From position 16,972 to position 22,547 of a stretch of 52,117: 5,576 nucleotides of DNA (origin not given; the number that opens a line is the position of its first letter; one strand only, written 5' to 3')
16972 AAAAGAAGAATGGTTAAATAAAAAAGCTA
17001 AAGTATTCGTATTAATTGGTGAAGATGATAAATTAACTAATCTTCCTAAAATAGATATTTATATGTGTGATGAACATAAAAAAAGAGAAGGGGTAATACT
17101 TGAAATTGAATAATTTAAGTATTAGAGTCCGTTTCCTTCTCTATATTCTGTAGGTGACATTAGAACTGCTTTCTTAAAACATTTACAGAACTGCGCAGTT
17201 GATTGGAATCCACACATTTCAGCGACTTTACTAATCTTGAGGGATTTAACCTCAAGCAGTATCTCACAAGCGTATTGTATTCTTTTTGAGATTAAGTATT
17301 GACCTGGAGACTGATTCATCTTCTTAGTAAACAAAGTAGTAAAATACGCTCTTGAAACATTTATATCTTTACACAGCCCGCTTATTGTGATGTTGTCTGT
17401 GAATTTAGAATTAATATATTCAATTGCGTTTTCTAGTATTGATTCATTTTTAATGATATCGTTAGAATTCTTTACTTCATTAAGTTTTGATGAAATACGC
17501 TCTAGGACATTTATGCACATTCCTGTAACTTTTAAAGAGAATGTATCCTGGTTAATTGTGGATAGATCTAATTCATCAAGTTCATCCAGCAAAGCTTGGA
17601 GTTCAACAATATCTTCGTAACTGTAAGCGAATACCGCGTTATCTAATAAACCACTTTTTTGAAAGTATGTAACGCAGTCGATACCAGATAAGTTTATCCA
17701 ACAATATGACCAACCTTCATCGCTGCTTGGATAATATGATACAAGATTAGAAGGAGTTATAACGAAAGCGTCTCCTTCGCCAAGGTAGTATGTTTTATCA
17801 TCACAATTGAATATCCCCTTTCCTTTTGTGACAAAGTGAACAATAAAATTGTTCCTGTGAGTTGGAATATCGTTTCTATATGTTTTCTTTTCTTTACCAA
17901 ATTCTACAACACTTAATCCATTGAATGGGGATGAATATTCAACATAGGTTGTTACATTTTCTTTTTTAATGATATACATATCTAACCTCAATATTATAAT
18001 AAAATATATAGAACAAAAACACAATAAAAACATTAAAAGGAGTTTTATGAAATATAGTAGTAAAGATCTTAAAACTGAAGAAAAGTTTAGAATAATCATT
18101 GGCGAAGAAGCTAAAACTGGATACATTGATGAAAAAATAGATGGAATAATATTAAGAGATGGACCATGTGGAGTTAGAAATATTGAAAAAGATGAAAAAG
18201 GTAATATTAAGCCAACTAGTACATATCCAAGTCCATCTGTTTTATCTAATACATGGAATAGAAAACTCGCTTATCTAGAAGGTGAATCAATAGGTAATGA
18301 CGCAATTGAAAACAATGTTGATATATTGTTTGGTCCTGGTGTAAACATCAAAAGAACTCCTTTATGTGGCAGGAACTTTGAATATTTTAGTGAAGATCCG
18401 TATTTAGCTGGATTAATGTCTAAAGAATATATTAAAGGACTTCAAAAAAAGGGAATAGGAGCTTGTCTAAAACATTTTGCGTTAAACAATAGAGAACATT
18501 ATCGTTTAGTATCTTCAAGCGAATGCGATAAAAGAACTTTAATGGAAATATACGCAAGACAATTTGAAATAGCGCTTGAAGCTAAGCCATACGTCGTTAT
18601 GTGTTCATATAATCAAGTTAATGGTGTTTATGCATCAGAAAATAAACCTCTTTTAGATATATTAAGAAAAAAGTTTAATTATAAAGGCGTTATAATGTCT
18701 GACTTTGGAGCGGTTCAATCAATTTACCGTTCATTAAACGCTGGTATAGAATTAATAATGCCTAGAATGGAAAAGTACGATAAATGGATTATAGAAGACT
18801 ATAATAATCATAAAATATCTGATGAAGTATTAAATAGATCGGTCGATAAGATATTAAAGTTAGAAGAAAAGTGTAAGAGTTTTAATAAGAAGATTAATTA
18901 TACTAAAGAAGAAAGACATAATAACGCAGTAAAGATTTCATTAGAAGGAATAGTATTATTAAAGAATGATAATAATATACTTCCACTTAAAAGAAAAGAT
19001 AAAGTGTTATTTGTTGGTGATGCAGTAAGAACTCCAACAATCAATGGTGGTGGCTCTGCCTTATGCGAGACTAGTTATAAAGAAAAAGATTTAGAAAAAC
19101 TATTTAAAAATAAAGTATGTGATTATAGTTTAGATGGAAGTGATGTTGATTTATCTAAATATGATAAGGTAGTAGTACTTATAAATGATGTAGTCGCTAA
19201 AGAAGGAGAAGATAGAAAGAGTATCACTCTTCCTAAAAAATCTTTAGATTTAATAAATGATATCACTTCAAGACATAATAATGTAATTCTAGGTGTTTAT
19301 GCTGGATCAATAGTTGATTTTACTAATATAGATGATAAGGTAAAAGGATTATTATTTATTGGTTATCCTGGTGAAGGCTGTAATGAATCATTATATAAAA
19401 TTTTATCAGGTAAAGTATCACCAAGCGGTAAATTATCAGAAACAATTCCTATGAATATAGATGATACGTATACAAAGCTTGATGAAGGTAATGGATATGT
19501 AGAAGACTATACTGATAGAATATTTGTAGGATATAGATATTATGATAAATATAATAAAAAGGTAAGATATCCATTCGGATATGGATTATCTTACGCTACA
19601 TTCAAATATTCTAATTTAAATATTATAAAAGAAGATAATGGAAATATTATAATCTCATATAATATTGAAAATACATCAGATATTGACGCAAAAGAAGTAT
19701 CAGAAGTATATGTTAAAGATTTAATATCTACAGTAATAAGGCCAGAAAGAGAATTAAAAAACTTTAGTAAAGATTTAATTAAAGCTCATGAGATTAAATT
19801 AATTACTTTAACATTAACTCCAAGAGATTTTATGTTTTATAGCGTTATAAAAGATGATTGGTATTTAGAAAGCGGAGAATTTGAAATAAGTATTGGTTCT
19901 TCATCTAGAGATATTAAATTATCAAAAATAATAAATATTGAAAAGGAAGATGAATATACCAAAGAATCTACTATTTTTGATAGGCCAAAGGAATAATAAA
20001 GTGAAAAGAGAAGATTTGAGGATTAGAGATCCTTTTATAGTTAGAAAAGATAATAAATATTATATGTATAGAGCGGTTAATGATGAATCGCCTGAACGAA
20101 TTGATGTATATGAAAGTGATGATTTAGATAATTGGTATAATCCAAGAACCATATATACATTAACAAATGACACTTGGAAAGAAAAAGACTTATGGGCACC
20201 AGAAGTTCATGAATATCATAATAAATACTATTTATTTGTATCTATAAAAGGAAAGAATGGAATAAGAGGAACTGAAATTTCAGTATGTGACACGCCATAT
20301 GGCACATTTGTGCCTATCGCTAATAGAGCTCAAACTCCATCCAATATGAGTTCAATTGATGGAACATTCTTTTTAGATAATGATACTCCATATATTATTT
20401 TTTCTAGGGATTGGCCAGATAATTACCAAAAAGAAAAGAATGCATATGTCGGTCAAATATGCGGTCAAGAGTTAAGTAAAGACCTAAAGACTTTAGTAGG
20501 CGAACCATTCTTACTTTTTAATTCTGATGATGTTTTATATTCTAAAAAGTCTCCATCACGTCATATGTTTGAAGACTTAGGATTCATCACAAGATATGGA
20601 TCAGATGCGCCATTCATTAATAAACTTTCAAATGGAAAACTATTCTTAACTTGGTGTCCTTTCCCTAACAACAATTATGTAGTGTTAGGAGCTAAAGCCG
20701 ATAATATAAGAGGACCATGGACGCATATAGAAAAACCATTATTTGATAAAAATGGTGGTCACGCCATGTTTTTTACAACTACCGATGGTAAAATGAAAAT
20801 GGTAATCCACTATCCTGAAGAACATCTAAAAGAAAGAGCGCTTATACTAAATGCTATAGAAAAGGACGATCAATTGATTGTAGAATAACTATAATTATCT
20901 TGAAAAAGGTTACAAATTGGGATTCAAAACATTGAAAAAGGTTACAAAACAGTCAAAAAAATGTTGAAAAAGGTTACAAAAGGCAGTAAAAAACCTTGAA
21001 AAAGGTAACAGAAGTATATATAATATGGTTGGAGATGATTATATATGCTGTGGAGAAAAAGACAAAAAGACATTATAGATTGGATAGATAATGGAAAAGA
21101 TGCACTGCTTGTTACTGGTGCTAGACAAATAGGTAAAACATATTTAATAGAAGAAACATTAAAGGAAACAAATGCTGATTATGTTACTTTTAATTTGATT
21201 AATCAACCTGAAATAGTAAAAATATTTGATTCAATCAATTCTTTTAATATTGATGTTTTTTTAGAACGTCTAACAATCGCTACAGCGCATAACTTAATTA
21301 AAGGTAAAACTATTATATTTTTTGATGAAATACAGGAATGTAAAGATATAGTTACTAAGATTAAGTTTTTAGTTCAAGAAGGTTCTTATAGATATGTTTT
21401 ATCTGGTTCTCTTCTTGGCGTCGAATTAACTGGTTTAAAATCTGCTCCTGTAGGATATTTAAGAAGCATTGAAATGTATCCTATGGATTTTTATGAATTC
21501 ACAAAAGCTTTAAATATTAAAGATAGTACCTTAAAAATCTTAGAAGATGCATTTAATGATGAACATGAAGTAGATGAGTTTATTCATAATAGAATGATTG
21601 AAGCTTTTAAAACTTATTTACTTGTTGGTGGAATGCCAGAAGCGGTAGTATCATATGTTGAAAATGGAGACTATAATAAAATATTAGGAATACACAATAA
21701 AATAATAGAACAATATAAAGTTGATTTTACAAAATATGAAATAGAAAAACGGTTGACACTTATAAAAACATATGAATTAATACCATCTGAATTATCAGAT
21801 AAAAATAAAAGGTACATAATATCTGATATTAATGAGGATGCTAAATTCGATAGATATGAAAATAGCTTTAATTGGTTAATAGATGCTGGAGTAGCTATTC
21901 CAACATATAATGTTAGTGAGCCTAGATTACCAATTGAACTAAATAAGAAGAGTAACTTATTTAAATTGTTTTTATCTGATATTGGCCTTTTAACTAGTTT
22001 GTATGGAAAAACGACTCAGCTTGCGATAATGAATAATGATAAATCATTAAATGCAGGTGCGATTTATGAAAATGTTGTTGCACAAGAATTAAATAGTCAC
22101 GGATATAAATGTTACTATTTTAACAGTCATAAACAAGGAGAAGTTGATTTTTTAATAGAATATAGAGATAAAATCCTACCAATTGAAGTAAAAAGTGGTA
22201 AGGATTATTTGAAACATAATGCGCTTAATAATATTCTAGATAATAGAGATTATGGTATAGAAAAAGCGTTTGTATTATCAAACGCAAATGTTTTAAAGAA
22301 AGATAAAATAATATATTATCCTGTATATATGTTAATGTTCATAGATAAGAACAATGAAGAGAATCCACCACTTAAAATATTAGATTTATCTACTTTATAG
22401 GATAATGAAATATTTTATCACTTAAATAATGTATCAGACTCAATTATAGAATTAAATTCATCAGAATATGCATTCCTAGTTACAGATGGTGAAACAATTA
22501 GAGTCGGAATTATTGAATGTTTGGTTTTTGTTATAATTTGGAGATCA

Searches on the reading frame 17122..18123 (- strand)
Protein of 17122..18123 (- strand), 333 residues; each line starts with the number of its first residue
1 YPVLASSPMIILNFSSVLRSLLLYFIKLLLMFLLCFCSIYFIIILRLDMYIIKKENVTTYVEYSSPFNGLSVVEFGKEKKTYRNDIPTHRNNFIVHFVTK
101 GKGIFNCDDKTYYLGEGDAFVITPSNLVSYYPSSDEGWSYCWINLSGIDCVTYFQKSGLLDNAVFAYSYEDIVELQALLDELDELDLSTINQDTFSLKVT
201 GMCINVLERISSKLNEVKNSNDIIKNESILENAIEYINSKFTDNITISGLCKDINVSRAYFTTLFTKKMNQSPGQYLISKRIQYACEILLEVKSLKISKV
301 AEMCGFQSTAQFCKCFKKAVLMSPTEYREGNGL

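Call 66: search_protein_families(library=pfam, proteins=[window:17122-18123:-], max_evalue=0.001)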
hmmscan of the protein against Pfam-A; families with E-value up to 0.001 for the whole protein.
window:17122-18123:- (333 aa): 4 families
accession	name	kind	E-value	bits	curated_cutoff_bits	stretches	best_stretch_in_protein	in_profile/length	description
PF12833.13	HTH_18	-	3.1e-18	66.3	33.6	1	250-329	1-79/80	Helix-turn-helix domain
PF02311.25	AraC_binding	-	3.2e-16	59.7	21.1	1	86-179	17-109/135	AraC-like ligand binding domain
PF00165.29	HTH_AraC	-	4.7e-16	58.9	26.6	2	294-328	8-41/42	Bacterial regulatory helix-turn-helix proteins, AraC family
PF07883.17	Cupin_2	-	0.00022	21.3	27.2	1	88-125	15-51/70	Cupin domain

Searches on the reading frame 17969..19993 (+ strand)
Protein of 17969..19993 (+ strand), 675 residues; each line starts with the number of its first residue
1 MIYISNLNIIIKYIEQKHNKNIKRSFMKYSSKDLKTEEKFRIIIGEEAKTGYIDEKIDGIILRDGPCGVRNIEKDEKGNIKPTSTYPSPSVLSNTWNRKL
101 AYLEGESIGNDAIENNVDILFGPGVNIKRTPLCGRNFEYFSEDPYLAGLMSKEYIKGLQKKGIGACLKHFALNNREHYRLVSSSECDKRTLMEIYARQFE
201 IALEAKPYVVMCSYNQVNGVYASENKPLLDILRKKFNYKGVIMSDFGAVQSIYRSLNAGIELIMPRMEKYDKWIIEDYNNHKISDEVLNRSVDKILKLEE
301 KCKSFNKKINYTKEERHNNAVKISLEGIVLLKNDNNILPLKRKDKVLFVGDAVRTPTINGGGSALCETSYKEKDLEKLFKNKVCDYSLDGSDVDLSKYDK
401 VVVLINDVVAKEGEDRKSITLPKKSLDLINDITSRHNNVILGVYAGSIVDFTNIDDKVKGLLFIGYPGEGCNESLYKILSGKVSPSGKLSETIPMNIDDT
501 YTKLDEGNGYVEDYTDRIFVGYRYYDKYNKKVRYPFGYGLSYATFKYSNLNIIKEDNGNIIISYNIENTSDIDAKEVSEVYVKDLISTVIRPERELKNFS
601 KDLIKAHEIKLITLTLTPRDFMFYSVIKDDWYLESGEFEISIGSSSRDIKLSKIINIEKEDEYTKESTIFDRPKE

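Call 22: search_protein_families(library=pfam, proteins=[window:17969-19993:+], max_evalue=0.001)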
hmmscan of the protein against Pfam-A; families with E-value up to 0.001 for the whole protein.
window:17969-19993:+ (675 aa): 3 families
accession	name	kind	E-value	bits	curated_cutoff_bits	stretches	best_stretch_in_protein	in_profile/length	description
PF01915.27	Glyco_hydro_3_C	-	5.5e-36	124.9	31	1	328-542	1-200/200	Glycosyl hydrolase family 3 C-terminal domain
PF00933.27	Glyco_hydro_3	-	1.1e-32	114.3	27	1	81-298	80-316/316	Glycosyl hydrolase family 3 N terminal domain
PF14310.12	Fn3-like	-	7.6e-16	58.4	25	1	576-646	1-71/71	Fibronectin type III-like domain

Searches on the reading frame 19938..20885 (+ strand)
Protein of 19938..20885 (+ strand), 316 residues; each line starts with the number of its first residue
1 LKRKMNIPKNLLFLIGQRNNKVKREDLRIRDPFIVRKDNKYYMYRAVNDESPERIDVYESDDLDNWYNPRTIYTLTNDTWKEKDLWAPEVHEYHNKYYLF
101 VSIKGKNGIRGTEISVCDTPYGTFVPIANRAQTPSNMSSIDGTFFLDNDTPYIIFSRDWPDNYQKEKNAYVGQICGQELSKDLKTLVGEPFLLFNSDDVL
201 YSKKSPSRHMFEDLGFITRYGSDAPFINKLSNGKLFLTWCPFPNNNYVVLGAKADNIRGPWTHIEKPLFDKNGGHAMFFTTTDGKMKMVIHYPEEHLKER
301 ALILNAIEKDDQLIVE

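Call 22: search_protein_families(library=pfam, proteins=[window:19938-20885:+], max_evalue=0.001)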
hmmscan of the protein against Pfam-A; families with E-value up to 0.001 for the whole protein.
window:19938-20885:+ (316 aa): 2 families
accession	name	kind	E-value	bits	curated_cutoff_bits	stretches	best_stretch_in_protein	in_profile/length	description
PF04616.20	Glyco_hydro_43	-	2.5e-32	112.8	32.2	1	28-300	9-273/288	Glycosyl hydrolases family 43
PF00251.26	Glyco_hydro_32N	-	1.9e-06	28.1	22.1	1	24-107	126-214/307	Glycosyl hydrolases family 32 N-terminal domain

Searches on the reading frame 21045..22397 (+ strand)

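Call 22: search_protein_families(library=pfam, proteins=[window:21045-22397:+], max_evalue=0.001)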
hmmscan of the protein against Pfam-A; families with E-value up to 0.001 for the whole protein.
window:21045-22397:+ (451 aa): 2 families
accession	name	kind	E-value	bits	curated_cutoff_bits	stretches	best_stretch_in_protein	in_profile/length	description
PF13635.12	DUF4143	-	3.4e-30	105.3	28.1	1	227-385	3-160/160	Domain of unknown function (DUF4143)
PF13173.12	AAA_14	-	7.5e-25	87.9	27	1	19-152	3-128/129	AAA domain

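Call 52: search_protein_families(library=padloc, proteins=[window:21045-22397:+], max_evalue=0.001)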
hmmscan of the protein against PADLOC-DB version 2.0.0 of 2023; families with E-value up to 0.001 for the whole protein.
window:21045-22397:+ (451 aa): 8 families
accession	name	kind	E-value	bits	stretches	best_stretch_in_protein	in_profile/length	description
PDLC04792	PDC-S01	-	1.5e-179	595.3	1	1-441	1-441/452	-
PDLC04786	PDC-S01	-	5.1e-117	389.3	1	2-436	3-435/439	-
PDLC04788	PDC-S01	-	3.2e-76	255.1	1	1-429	1-433/448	-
PDLC04787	PDC-S01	-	3.5e-25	86.7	1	7-384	17-357/412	-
PDLC04790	PDC-S01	-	3.7e-24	83.2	2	19-201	28-187/422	-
PDLC04789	PDC-S01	-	3.9e-23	80.1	2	1-204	1-168/375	-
PDLC04791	PDC-S01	-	4.1e-15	53.4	2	300-415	267-379/395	-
PDLC04984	PDC-S27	-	0.00027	17.9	0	4-43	7-48/474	-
